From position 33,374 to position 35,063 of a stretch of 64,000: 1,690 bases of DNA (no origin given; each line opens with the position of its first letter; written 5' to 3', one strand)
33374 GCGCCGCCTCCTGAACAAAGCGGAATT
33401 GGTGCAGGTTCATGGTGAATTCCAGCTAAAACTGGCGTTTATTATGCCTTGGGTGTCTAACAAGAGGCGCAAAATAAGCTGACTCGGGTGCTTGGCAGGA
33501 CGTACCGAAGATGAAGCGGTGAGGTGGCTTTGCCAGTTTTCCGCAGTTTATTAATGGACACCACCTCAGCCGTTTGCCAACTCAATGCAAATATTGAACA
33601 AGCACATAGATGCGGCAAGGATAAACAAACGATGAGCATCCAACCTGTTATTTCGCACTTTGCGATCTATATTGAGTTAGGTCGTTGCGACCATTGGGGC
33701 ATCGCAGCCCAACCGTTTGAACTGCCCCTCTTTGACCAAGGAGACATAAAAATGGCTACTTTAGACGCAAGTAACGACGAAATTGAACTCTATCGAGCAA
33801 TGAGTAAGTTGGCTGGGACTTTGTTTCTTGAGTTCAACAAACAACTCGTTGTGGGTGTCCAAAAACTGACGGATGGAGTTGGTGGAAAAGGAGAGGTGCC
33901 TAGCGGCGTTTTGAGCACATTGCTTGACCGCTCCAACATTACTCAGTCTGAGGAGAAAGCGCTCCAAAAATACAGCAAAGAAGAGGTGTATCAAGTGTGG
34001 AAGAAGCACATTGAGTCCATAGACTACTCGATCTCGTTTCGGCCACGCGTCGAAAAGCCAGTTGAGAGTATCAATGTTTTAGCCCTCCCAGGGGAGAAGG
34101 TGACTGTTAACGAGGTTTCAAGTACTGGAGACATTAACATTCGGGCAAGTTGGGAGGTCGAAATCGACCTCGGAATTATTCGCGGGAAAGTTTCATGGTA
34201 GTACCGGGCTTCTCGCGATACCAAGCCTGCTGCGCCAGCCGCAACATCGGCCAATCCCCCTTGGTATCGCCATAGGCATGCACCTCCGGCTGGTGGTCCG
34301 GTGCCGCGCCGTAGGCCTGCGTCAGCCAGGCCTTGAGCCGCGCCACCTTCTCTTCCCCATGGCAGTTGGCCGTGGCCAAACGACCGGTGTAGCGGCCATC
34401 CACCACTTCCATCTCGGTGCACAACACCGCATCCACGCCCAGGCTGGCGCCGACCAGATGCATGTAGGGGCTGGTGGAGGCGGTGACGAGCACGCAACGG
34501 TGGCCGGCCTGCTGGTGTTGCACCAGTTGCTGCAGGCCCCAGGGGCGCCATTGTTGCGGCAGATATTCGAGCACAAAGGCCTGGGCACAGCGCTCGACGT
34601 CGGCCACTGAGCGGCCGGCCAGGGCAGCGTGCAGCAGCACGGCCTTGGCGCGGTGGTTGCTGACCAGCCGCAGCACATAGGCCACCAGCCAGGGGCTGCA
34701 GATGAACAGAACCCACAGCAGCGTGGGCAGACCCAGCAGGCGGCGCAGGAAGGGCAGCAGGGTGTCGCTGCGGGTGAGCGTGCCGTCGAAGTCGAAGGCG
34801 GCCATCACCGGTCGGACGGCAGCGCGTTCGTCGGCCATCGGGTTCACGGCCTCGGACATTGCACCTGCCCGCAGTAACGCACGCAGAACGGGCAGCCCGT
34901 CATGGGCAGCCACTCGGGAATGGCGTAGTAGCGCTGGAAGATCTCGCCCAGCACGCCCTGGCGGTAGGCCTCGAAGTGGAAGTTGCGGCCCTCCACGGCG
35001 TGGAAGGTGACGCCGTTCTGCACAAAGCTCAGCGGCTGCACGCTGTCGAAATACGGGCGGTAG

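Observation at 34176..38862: Five-gene membrane cluster next to lptFG looks like a polyprenyl-phosphate-pentose (ribofuranose-type) periplasmic glycosylation system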

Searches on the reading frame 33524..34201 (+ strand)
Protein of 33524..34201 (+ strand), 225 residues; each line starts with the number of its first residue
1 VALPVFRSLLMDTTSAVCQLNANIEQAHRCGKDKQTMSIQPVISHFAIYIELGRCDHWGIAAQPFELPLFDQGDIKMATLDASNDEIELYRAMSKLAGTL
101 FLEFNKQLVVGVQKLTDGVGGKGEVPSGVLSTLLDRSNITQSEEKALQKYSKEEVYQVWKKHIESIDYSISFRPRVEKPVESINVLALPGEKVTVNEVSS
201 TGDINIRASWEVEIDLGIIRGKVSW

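Call 4: search_protein_families(library=pfam, proteins=[window:33524-34201:+], max_evalue=0.01)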
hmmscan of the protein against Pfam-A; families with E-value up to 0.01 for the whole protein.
window:33524-34201:+ (225 aa): 0 families

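Call 5: search_protein_families(library=ncbifam, proteins=[window:33524-34201:+], max_evalue=0.01)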
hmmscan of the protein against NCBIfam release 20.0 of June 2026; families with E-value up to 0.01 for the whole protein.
window:33524-34201:+ (225 aa): 0 families

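Call 95: search_protein_families(library=phrogs, proteins=[window:33524-34201:+], max_evalue=0.01)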
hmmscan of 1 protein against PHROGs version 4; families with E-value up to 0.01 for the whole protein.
window:33524-34201:+ (225 aa): 0 families

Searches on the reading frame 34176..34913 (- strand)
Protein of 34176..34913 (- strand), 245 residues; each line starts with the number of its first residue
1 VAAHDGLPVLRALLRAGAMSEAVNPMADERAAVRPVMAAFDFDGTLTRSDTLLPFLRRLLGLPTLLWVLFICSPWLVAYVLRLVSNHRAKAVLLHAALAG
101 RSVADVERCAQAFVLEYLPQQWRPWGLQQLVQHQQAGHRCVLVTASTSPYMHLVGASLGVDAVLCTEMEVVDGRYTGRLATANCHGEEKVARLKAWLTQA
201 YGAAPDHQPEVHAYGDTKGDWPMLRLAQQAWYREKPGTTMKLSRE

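Call 4: search_protein_families(library=pfam, proteins=[window:34176-34913:-], max_evalue=0.01)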
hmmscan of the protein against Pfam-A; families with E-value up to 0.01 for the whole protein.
window:34176-34913:- (245 aa): 2 families
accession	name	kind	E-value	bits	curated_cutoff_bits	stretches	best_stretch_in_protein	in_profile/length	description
PF12710.13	HAD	-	8.4e-44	150.7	27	1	38-225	1-189/189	haloacid dehalogenase-like hydrolase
PF23270.1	HAD_RAM2_N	-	2e-10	41.1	27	1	38-231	17-206/220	Glycerol-3-phosphate acyltransferase RAM2-like, HAD-like domain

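Call 5: search_protein_families(library=ncbifam, proteins=[window:34176-34913:-], max_evalue=0.01)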
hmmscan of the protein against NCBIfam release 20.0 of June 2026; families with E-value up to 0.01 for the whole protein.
window:34176-34913:- (245 aa): 8 families
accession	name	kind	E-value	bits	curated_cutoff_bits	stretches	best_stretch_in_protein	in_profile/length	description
TIGR01490.1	HAD-SF-IB-hyp1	subfamily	6.6e-37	127.7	98.3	1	38-234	2-197/202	HAD-IB family hydrolase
TIGR01488.1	HAD-SF-IB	subfamily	6.1e-25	88.2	45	1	38-226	2-176/177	HAD-IB family phosphatase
NF052360.1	HolPasePseu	equivalog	5e-21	75.4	280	1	96-229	63-193/218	histidinol-phosphatase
NF052359.1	HolPaseNeis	equivalog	2.2e-12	47.1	400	1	96-230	63-197/221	histidinol-phosphatase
TIGR01545.1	YfhB_g-proteo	equivalog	4.1e-07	30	259.25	1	38-238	8-205/210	phosphatidylglycerophosphatase C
TIGR00338.1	serB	equivalog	5.7e-05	22.8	144.15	1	126-228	89-188/219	phosphoserine phosphatase SerB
NF006088.0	PRK08238.1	equivalog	0.002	16.9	351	0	34-195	10-136/482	UbiA family prenyltransferase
NF008350.0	PRK11133.1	equivalog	0.0026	17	413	1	126-228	185-284/324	phosphoserine phosphatase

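Call 78: search_solved_structures(query=window:34176-34838:-, max_evalue=0.1)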
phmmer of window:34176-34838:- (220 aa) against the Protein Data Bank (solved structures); distinct sequences matched with E-value up to 0.1: 2.
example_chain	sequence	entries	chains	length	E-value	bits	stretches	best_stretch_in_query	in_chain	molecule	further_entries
3fvv_A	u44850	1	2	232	5.7e-11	45.5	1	72-202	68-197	uncharacterized protein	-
5t41_A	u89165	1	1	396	0.082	15.5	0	106-201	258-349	Phosphoserine phosphatase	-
